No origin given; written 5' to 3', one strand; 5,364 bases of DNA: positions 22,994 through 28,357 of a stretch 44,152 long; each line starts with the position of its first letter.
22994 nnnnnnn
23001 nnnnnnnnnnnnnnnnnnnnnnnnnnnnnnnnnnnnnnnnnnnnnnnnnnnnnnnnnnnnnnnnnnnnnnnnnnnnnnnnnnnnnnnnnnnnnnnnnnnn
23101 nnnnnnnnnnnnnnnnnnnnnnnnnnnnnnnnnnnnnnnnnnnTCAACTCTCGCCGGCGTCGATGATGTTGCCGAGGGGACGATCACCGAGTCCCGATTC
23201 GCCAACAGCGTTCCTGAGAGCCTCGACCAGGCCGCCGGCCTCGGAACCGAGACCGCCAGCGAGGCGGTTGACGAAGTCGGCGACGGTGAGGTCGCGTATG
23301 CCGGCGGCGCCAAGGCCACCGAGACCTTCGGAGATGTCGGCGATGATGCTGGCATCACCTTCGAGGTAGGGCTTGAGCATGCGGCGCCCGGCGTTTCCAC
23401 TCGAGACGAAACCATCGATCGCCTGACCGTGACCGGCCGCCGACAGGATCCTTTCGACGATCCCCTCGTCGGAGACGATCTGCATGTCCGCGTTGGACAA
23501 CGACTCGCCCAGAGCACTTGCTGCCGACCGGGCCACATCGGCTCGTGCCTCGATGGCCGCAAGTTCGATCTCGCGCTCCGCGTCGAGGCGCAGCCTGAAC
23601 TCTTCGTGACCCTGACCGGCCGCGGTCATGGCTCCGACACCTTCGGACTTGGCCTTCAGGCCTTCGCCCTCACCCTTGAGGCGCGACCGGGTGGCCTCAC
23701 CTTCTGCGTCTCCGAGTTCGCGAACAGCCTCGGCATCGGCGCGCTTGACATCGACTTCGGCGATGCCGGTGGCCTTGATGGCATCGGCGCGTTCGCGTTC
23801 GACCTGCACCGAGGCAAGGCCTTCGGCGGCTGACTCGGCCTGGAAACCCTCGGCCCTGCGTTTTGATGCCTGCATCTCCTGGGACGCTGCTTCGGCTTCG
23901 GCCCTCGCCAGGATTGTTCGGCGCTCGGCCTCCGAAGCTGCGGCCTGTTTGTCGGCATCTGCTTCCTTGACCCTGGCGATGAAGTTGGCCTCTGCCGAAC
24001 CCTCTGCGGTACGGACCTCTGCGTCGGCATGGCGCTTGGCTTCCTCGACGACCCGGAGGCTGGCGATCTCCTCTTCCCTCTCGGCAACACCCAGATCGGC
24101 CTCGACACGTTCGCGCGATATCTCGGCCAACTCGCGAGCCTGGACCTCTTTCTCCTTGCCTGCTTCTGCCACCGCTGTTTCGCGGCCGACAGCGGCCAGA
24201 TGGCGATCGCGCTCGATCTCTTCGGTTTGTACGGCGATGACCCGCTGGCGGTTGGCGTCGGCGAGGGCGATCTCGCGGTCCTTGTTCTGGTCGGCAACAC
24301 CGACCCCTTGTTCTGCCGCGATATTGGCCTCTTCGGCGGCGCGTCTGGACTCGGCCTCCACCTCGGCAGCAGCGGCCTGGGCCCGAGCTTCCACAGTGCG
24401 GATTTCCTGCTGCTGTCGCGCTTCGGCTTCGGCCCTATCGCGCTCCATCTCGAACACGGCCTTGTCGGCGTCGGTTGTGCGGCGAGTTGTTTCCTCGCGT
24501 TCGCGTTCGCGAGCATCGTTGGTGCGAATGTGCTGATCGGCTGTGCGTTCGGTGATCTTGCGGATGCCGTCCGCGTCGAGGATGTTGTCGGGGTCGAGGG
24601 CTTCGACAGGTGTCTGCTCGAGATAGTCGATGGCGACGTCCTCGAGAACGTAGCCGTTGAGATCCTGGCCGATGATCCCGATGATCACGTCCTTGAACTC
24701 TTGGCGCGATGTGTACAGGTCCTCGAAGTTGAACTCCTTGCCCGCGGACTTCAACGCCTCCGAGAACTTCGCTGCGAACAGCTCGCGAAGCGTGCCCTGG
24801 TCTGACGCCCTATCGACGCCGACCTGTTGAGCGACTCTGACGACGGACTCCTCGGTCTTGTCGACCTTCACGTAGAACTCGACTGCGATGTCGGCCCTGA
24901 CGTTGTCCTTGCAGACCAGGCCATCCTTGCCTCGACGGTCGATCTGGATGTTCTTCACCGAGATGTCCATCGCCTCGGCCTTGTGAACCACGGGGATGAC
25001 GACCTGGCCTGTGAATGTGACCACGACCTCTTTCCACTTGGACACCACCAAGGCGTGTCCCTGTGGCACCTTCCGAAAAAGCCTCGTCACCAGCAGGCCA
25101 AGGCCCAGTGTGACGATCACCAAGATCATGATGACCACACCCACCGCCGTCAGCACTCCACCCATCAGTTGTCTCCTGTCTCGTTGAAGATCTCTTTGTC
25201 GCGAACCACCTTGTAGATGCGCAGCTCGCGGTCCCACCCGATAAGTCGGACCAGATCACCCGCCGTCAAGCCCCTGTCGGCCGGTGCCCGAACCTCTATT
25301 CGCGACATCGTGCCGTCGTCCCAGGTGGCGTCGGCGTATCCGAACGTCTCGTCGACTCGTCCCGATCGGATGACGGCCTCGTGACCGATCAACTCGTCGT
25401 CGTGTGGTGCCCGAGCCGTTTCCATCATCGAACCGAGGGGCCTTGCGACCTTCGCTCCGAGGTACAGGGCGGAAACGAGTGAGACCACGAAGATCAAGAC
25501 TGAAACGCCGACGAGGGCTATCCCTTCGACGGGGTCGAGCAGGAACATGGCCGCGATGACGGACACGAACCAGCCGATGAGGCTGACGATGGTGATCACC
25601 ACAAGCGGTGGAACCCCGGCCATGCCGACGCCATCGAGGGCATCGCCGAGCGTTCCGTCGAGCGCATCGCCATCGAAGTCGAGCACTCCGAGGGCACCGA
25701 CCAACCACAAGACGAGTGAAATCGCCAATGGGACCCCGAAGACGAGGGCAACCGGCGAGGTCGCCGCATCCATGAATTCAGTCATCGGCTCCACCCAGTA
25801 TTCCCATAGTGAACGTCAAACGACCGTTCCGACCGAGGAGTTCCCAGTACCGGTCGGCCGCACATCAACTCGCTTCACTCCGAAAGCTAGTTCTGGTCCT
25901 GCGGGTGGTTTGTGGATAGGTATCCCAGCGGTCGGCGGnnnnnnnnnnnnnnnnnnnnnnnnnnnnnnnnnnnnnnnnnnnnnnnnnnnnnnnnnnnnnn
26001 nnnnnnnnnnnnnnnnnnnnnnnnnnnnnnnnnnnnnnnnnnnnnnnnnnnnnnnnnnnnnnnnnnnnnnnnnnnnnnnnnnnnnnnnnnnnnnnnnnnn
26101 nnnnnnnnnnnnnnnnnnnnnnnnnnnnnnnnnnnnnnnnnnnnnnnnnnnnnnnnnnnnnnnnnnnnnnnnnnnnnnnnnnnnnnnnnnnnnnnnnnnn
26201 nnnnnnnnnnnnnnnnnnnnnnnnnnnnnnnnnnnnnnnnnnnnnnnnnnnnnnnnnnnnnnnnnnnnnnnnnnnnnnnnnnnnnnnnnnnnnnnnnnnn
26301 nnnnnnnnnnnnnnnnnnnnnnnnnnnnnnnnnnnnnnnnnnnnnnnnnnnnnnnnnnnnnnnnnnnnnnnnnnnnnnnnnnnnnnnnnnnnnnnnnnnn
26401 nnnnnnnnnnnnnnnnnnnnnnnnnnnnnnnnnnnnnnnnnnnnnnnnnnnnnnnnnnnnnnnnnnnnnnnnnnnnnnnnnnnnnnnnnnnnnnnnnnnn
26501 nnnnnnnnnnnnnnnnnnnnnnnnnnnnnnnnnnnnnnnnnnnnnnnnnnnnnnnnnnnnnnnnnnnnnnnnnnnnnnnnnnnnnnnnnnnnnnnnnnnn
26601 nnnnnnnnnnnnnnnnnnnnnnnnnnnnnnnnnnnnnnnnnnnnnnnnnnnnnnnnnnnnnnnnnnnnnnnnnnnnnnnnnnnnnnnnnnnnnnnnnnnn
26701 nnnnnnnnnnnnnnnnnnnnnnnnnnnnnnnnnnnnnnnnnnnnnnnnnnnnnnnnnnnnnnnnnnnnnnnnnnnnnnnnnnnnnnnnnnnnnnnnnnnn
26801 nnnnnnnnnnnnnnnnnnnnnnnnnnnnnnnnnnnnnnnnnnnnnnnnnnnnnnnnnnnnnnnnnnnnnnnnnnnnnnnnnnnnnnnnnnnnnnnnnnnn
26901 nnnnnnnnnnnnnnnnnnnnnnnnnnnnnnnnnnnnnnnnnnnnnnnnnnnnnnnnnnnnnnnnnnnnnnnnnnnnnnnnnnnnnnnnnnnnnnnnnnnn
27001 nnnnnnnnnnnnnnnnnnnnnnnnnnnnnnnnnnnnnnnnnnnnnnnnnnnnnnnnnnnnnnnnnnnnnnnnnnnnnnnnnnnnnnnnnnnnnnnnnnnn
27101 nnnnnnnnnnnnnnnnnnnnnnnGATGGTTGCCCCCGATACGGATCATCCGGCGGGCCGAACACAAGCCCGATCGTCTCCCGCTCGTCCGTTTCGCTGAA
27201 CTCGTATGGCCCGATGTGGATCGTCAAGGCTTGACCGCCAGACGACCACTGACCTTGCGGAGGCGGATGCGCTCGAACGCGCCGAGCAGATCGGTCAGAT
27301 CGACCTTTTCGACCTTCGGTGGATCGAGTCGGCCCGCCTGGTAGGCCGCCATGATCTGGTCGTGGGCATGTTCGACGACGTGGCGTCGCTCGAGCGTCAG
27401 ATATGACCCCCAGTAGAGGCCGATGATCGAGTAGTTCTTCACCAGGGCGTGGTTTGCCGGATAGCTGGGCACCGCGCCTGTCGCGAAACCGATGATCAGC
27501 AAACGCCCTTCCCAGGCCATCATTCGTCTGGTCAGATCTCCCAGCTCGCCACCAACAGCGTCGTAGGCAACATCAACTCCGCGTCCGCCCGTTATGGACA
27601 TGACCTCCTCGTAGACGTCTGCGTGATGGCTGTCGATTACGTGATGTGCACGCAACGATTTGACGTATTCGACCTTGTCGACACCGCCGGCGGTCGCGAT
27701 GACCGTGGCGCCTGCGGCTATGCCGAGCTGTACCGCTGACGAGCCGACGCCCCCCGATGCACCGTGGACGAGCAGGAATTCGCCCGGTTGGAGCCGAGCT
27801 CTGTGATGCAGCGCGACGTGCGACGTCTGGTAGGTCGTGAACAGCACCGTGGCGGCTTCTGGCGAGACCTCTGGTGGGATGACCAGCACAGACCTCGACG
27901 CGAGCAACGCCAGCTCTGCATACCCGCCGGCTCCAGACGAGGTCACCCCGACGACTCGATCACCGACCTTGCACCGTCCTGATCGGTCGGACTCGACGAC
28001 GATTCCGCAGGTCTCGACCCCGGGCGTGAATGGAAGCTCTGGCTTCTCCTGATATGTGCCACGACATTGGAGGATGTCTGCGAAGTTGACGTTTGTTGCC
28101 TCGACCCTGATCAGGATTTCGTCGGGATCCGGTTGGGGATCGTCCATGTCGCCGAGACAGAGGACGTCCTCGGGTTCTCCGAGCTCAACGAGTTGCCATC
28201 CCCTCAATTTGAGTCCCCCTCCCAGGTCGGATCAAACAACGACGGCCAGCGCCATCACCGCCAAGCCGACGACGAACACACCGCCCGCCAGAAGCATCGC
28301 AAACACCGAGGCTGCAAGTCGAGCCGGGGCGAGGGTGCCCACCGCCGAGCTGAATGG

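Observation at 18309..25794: NfeD-flotillin operon extended by a giant uncharacterised AAA_5 ATPase with overlapping stop/start codons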

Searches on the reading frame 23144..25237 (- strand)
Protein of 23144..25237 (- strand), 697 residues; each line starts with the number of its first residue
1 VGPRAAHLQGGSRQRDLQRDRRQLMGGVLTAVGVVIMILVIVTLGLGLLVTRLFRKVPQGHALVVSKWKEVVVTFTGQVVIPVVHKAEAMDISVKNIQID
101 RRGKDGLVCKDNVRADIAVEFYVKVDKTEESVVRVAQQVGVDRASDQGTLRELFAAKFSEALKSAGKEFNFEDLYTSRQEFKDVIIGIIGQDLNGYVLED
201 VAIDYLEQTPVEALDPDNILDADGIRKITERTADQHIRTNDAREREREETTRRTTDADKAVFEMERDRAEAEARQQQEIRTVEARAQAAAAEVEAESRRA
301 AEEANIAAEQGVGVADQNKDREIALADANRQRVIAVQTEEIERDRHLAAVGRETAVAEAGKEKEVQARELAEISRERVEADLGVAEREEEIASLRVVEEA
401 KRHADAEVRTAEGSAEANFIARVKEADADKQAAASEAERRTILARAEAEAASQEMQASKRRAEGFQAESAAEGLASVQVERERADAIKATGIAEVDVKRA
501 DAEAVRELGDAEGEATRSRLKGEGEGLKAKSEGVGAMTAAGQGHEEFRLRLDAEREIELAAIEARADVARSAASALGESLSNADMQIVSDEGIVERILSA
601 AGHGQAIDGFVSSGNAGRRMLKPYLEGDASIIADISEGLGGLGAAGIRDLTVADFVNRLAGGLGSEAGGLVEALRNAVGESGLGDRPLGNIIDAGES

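Call 6: search_protein_families(library=pfam, proteins=[window:23144-25237:-], max_evalue=0.1)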
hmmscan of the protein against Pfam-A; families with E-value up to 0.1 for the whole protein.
window:23144-25237:- (697 aa): 1 family
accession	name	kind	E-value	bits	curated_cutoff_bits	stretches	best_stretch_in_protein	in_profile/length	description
PF01145.31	Band_7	-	9.2e-06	26.3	23.6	1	56-233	2-165/176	SPFH domain / Band 7 family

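Call 7: search_protein_families(library=ncbifam, proteins=[window:23144-25237:-], max_evalue=0.1)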
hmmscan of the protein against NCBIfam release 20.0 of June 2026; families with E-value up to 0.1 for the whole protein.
window:23144-25237:- (697 aa): 1 family
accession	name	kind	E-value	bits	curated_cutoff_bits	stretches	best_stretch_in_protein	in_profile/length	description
NF058507.1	FlotScfldFlot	equivalog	0.0043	16.2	700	1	72-418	53-387/477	flotillin lipid rafts scaffold protein FloT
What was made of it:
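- On SPFH / flotillin (FloT equivalog, NF058507; Pfam Flot PF15975): NCBIfam gives 16.2 bits against a cutoff of 700 (call 7).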

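Call 8: search_protein_families(library=padloc, proteins=[window:23144-25237:-], max_evalue=0.1)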
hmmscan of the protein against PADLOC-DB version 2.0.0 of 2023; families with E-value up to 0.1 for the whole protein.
window:23144-25237:- (697 aa): 0 families

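Call 54: search_solved_structures(query=window:23147-25165:-, max_evalue=0.01)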
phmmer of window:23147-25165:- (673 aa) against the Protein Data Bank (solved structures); distinct sequences matched with E-value up to 0.01: 0.

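Call 81: search_protein_families(library=pfam, alignment_id=A5, max_evalue=0.01)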
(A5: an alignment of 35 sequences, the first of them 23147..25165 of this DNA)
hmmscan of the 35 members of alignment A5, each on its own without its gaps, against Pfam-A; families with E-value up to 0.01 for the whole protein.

A. member 1, window:23147-25165:- (673 aa): 1 family
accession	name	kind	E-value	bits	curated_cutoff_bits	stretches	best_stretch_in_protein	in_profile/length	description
PF01145.31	Band_7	-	8.3e-06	26.4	23.6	1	32-209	2-165/176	SPFH domain / Band 7 family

B. families by the number of members that match (of 35 scanned): 2 families
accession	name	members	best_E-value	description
PF01145.31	Band_7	10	3.2e-11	SPFH domain / Band 7 family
PF11188.13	DUF2975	1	0.0079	Protein of unknown function (DUF2975)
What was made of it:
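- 23144..25165 (-): SPFH/flotillin-like protein of 673 aa: N-terminal TM anchor, SPFH domain (res 32-209), an Ala/Glu/Arg-rich helical region (about 215-540) and a conserved C-terminal region (541-673). Pfam Band_7 at 26.4 bits against a cutoff of 23.6 (calls 6, 81).
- On SPFH / flotillin (YqiK type): 26.3-26.4 bits against a cutoff of 23.6 (calls 6, 81).
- On SPFH / flotillin (FloT equivalog, NF058507; Pfam Flot PF15975): None of 35 orthologues hits Flot (call 81).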

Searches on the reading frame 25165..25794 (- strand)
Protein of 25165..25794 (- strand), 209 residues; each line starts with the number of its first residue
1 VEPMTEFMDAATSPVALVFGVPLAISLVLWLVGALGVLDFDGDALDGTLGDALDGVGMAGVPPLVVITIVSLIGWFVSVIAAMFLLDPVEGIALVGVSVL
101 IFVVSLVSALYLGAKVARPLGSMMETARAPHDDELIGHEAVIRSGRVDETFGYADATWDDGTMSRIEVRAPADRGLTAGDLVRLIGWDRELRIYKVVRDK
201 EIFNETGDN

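Call 6: search_protein_families(library=pfam, proteins=[window:25165-25794:-], max_evalue=0.1)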
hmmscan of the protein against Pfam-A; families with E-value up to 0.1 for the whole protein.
window:25165-25794:- (209 aa): 0 families

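Call 7: search_protein_families(library=ncbifam, proteins=[window:25165-25794:-], max_evalue=0.1)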
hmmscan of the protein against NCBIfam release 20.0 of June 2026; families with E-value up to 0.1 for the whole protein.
window:25165-25794:- (209 aa): 0 families

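Call 8: search_protein_families(library=padloc, proteins=[window:25165-25794:-], max_evalue=0.1)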
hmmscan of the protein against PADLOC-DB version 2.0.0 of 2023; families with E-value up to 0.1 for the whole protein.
window:25165-25794:- (209 aa): 0 families

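Call 21: search_protein_families(library=pfam, proteins=[window:25165-25785:-], max_evalue=10)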
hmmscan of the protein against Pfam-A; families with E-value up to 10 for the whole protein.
window:25165-25785:- (206 aa): 0 families
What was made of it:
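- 25165..25785 (-): Small membrane protein of 206 aa. It has three hydrophobic segments, an acidic loop and a C-terminal beta-rich domain. It is YqiJ/YuaF (DUF1449, NfeD-like) type. There is no Pfam hit (call 21).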

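Call 38: search_protein_families(library=pfam, alignment_id=A3, max_evalue=0.01)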
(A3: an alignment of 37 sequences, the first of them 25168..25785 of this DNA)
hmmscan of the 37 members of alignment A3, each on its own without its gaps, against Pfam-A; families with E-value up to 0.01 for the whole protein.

A. member 1, window:25168-25785:- (206 aa): 0 families

B. families by the number of members that match (of 37 scanned): 2 families
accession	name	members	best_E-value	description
PF22807.2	TrAA12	1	1.4e-05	TrAA12-like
PF07264.17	EI24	1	0.00039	Sulfate transporter CysZ/Etoposide-induced protein 2.4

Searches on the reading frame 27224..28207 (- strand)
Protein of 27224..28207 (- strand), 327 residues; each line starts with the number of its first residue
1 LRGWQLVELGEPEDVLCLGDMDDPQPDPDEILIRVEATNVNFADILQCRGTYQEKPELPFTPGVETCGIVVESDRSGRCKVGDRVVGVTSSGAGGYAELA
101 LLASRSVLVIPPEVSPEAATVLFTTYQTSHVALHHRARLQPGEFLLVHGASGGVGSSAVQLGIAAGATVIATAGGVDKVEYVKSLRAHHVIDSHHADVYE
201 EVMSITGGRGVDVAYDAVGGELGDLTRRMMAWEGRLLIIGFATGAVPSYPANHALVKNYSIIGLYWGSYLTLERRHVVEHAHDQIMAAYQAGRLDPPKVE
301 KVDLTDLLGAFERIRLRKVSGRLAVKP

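Call 12: search_protein_families(library=pfam, proteins=[window:27224-28207:-], max_evalue=0.001)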
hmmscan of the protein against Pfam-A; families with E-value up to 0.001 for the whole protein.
window:27224-28207:- (327 aa): 3 families
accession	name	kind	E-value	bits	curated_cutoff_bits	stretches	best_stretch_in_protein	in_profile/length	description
PF00107.32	ADH_zinc_N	-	8.4e-23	81.2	31.8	1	153-271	1-117/129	Zinc-binding dehydrogenase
PF08240.17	ADH_N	-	3.7e-14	53.3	23.5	1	28-111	2-103/104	Alcohol dehydrogenase GroES-like domain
PF13602.12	ADH_zinc_N_2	-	2.6e-10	41.8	27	1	186-324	2-133/134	Zinc-binding dehydrogenase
